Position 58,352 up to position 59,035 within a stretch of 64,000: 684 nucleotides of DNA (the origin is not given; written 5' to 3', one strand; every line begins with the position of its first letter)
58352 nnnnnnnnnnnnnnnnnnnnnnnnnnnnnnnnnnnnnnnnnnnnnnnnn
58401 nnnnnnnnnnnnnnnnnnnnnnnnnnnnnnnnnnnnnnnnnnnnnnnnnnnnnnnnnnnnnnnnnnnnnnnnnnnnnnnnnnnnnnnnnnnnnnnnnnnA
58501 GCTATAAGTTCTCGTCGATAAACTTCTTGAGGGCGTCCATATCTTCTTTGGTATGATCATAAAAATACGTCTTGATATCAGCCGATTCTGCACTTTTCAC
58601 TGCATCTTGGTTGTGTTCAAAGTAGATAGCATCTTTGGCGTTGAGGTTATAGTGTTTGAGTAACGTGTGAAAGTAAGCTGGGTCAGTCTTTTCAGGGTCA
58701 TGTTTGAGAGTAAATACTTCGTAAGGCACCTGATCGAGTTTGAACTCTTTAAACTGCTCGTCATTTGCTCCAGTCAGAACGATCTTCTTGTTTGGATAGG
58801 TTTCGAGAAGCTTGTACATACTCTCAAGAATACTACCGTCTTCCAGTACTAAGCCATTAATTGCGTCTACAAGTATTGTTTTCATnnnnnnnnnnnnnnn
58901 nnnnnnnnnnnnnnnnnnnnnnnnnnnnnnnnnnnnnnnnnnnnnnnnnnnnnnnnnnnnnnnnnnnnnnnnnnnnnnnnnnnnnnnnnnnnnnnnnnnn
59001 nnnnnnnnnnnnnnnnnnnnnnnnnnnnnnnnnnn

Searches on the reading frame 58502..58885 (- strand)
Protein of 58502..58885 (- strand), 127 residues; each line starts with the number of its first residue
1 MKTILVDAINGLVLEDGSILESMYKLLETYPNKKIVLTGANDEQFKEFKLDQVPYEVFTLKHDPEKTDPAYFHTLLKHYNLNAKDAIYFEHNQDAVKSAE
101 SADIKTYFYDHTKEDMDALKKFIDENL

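Call 53: search_protein_families(library=pfam, proteins=[window:58502-58885:-], max_evalue=0.01)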
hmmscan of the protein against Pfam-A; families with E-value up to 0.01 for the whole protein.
window:58502-58885:- (127 aa): 1 family
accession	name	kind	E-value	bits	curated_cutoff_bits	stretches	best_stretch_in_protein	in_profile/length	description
PF13419.12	HAD_2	-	0.0052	17.4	23.8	1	43-107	111-176/178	Haloacid dehalogenase-like hydrolase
